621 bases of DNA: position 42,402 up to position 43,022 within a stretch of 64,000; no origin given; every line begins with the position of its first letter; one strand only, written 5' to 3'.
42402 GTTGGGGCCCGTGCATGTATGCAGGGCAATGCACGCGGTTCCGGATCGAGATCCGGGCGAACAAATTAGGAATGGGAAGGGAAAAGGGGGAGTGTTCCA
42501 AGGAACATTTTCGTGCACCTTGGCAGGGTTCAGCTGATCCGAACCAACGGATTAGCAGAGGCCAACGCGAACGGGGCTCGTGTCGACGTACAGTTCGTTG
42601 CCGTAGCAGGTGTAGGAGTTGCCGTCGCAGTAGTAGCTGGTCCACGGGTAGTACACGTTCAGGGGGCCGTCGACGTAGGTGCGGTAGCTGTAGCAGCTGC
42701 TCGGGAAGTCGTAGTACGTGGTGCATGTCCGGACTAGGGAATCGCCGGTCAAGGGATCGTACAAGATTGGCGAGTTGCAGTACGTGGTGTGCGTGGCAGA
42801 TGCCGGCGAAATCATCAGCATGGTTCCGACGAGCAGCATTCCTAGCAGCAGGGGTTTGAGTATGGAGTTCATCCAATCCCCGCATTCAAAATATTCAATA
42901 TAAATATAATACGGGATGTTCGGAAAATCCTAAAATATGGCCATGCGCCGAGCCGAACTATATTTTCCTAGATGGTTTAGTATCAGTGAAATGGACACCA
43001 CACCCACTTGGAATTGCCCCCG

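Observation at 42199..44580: Tandem triplication of a small Tyr/Cys-rich secreted protein gene, each unit with its own AT-rich promoter and a conserved non-coding 3' flank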

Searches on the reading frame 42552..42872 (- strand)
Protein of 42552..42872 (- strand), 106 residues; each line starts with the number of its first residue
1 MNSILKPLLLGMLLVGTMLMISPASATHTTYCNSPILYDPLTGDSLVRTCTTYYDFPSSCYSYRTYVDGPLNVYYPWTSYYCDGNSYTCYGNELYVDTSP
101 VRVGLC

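Call 6: search_protein_families(library=pfam, proteins=[window:42552-42872:-], max_evalue=0.1)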
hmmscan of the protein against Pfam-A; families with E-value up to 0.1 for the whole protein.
window:42552-42872:- (106 aa): 0 families

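Call 8: find_homologous_proteins(query=window:42552-42872:-, max_evalue=0.01)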
Query window:42552-42872:- (106 aa): 2 proteins with E <= 0.01 among 3 candidates.
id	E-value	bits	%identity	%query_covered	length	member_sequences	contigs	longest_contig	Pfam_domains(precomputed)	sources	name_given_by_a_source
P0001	3.6e-54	199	83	100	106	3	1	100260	-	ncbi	-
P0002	7.5e-49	182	78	100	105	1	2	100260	-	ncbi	-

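Call 9: search_protein_families(library=ncbifam, proteins=[window:42552-42872:-], max_evalue=0.1)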
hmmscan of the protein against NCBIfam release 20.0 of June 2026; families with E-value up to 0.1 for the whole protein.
window:42552-42872:- (106 aa): 0 families

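Call 11: find_encoding_contigs(protein=P0001, flank=10000, max_places=6)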
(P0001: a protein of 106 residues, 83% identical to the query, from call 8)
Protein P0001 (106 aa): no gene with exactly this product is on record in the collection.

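Call 14: find_encoding_contigs(protein=window:42552-42872:-, flank=10000, max_places=6)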
Protein window:42552-42872:- (106 aa): 1 contig read that carries it; 1 place shown.
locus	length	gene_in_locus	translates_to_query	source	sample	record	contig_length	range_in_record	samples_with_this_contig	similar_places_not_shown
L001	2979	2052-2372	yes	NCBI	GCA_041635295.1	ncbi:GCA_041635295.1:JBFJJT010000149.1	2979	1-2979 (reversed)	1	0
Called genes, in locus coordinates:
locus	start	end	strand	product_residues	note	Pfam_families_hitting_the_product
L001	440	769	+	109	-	-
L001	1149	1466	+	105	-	-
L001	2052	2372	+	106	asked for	-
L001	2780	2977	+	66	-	?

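Call 15: find_encoding_contigs(protein=P0002, flank=10000, max_places=6)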
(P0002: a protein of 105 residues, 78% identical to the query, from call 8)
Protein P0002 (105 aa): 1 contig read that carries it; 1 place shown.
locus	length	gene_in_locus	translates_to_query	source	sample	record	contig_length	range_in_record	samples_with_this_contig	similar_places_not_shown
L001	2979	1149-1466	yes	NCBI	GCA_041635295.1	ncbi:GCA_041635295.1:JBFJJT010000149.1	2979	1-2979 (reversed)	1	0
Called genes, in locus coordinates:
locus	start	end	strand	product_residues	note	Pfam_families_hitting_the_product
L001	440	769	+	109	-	-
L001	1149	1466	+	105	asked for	-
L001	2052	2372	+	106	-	-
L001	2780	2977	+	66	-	?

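Call 18: find_related_loci(query=A2, collection=genome_contigs, flank=10000)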
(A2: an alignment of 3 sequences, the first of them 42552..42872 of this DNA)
Query A2 (106 aa) in genome_contigs; peptide patterns used: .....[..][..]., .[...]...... (x = any residue, [..] = any of these).
9 stretches matched a pattern, but none encodes a relative of the query by tblastn (E <= 1e-3).

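Call 29: predict_structure(alignment_id=A2)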
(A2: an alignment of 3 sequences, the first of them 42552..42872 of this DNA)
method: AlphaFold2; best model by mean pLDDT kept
length: 106 residues; sequences in the alignment: 3
mean_pLDDT: 66.5   pTM: 0.45
mean pLDDT of the five models: 66.5, 62.4, 58.8, 58.7, 49.9
residues with pLDDT >= 90: 0; 70-90: 56; 50-70: 32; < 50: 18
segments of 3 or more residues with pLDDT < 50: 1-18
pLDDT, mean of each block of 10 residues (from residue 1): 43 42 66 78 75 74 73 69 76 69 67
secondary structure, 60 per line:
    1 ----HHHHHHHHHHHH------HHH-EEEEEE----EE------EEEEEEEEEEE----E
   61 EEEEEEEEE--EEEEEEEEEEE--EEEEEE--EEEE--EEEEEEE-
elements in order: H5-16 E27-32 E45-55 E60-69 E72-82 E85-90 E93-96 E99-105

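Call 33: search_solved_structures(query=A2, max_evalue=10)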
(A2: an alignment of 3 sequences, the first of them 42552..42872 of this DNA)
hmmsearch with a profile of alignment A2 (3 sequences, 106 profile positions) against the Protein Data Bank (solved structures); distinct sequences matched with E-value up to 10: 6.
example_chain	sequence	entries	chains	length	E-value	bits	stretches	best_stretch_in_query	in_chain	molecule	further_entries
5ubz_H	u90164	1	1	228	0.15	15.5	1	21-100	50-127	Anti-HIV1 gp120 mAb 1E12 Fab heavy chain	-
2zum_A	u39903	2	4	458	0.46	14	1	2-51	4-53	458aa long hypothetical endo-1,4-beta-glucanase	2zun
3qhn_A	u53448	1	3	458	0.46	14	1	2-51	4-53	458aa long hypothetical endo-1,4-beta-glucanase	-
3qhm_A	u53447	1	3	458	0.46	14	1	2-51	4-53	458aa long hypothetical endo-1,4-beta-glucanase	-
3axx_A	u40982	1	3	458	0.46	14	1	2-51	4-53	458aa long hypothetical endo-1,4-beta-glucanase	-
3qho_A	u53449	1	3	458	0.48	13.9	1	2-51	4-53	458aa long hypothetical endo-1,4-beta-glucanase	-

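Call 37: search_protein_representatives(alignment_id=A2)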
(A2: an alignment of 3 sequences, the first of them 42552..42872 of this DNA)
Query: 3 sequences, 106 profile positions. Proteins with E-value up to 0.001 (for the whole library): 10; up to 1e-10: 4; up to 1e-30: 1. The best 10 are listed.
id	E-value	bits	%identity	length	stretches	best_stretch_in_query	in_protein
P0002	1.2e-60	218.5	-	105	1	1-106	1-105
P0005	5.0e-24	100.7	-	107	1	1-106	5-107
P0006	1.3e-22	96.2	-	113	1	3-106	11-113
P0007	3.8e-15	72.2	-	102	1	5-106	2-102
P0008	1.8e-08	50.7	-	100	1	5-106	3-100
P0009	4.0e-06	43.2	-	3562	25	69-98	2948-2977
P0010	3.0e-04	37.1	-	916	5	35-74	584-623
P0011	5.0e-04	36.4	-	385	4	24-61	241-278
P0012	8.5e-04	35.7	-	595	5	64-93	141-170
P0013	8.8e-04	35.6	-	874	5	36-59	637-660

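Call 40: find_homologous_proteins(query=A3, max_evalue=0.01)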
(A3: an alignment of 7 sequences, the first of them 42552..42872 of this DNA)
Query A3 (7 sequences) (106 aa, profile of the alignment): 8 proteins with E <= 0.01 among 6731 candidates.
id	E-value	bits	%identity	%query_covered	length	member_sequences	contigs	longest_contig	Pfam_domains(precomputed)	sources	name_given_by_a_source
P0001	7.3e-47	176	83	100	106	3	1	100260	-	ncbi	-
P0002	1.3e-44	169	78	100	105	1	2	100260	-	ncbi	-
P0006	3.5e-43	164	46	100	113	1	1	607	-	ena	-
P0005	2.8e-38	148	56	100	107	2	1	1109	-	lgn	-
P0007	9.7e-38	147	37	97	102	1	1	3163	-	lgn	-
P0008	1.1e-33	133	38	76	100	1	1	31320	-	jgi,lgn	jgi:hypothetical protein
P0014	8.0e-33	131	53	100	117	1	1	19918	-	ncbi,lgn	-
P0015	1.1e-27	114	50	100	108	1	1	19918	-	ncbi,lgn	-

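Call 41: find_encoding_contigs(protein=P0014, flank=10000, max_places=4)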
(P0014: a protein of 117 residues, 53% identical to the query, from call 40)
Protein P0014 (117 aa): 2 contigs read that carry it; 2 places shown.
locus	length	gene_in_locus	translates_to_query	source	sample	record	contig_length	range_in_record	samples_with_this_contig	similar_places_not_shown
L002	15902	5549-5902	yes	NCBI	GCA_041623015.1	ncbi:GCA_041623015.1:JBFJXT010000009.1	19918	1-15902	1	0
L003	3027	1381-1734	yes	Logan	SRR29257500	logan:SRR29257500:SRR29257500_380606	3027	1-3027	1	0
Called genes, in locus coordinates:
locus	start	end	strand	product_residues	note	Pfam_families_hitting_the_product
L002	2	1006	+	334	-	?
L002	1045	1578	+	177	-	PF00484:Pro_CA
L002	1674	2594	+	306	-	PF00005:ABC_tran, PF13304:AAA_21, PF27102:NodI_C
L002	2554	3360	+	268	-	PF01061:ABC2_membrane, PF12698:ABC2_membrane_3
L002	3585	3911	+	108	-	-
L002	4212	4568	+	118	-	-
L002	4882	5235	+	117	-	-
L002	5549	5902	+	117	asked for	-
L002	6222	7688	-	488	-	PF12349:Sterol-sensing (weak), PF03176:MMPL, PF02460:Patched, PF12349:Sterol-sensing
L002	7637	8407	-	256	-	PF03176:MMPL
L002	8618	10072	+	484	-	PF01523:PmbA_TldD_1st, PF19290:PmbA_TldD_2nd, PF19289:PmbA_TldD_3rd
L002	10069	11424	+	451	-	PF01523:PmbA_TldD_1st, PF19290:PmbA_TldD_2nd (weak), PF19289:PmbA_TldD_3rd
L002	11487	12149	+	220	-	PF12840:HTH_20, PF01022:HTH_5, PF09339:HTH_IclR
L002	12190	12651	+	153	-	PF12840:HTH_20 (weak)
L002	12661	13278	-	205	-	PF01174:SNO, PF07685:GATase_3 (weak)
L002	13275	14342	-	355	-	-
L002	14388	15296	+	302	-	PF00892:EamA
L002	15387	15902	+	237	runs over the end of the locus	PF16264:SatD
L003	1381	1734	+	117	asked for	-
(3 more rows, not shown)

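Call 42: find_encoding_contigs(protein=P0008, flank=10000, max_places=4)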
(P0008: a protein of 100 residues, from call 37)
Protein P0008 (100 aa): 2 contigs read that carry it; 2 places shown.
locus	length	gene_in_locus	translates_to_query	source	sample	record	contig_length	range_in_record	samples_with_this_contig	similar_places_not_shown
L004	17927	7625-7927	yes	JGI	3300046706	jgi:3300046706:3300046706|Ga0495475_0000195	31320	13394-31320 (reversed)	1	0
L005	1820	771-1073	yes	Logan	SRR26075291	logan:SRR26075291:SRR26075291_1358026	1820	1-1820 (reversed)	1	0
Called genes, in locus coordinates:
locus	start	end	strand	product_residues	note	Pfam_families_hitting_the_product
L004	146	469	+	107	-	-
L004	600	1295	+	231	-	-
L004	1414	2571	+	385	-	PF00291:PALP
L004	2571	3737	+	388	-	PF01053:Cys_Met_Meta_PP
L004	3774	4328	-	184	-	PF00571:CBS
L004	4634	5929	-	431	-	PF00365:PFK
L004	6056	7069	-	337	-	PF00274:Glycolytic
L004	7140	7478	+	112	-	-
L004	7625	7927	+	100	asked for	-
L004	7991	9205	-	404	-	PF00291:PALP, PF01842:ACT (weak)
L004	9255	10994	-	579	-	PF14716:HHH_8, PF14520:HHH_5, PF14791:DNA_pol_B_thumb, PF02811:PHP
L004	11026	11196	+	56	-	-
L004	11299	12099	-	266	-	-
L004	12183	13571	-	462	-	PF00202:Aminotran_3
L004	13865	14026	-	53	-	-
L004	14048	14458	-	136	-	PF13404:HTH_AsnC-type, PF13412:HTH_24, PF22451:NirdL-like_HTH (weak), PF01037:AsnC_trans_reg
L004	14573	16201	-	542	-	PF14312:FG-GAP_2, PF24681:Kelch_KLHDC2_KLHL20_DRC7 (weak), PF14312:FG-GAP_2, PF18884:TSP3_bac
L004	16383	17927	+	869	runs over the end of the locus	PF01751:Toprim, PF01131:Topoisom_bac, PF13368:Toprim_C_rpt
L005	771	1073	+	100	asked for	-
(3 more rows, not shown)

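Call 43: find_encoding_contigs(protein=P0007, flank=10000, max_places=4)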
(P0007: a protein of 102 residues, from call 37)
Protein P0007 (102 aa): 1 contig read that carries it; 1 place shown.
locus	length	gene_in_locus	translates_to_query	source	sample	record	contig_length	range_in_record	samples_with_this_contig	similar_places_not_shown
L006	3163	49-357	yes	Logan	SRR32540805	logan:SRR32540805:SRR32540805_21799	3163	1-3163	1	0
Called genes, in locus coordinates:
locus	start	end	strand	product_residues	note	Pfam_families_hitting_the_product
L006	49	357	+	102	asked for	-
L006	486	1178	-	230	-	PF00254:FKBP_C, PF22199:FKBP26_IF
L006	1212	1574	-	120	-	-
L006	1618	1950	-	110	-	-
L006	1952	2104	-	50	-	-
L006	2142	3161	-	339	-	?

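Call 47: find_related_loci(query=A4, collection=genome_contigs, flank=10000)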
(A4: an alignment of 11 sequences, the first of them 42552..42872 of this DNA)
Query A4 (106 aa) in genome_contigs; peptide patterns used: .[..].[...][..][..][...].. (x = any residue, [..] = any of these).
16 stretches matched a pattern; 2 encode a relative of the query (tblastn E <= 1e-3); 2 distinct loci.
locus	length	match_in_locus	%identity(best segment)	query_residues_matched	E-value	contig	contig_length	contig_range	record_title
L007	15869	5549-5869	53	1-106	2e-29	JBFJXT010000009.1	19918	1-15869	MAG: Thermoplasmatota archaeon isolate Mix_sand19.2022.05.G.64 k141_2871016_length_19918_cov_9.0000, whole genome shotgu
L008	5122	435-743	51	1-106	9e-28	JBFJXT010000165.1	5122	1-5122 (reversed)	MAG: Thermoplasmatota archaeon isolate Mix_sand19.2022.05.G.64 k141_1148551_length_5122_cov_8.0000, whole genome shotgun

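Call 51: find_related_loci(query=A4, collection=metagenome_contigs, flank=10000)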
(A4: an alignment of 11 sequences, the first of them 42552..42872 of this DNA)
Query A4 (106 aa) in metagenome_contigs; peptide patterns used: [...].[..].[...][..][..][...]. (x = any residue, [..] = any of these).
88 stretches matched a pattern, but none encodes a relative of the query by tblastn (E <= 1e-3).

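Call 59: predict_structure(alignment_id=A5)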
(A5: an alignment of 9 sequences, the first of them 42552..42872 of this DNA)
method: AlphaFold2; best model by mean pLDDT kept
length: 106 residues; sequences in the alignment: 9
mean_pLDDT: 64.0   pTM: 0.45
mean pLDDT of the five models: 64.0, 62.4, 61.0, 59.8, 56.6
residues with pLDDT >= 90: 0; 70-90: 43; 50-70: 44; < 50: 19
segments of 3 or more residues with pLDDT < 50: 20-23, 93-105
pLDDT, mean of each block of 10 residues (from residue 1): 59 58 63 76 76 78 73 63 70 41 39
secondary structure, 60 per line:
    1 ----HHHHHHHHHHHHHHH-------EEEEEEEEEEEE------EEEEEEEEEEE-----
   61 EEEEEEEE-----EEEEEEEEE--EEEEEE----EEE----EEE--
elements in order: H5-19 E27-38 E45-55 E61-68 E74-82 E85-90 E95-97 E102-104
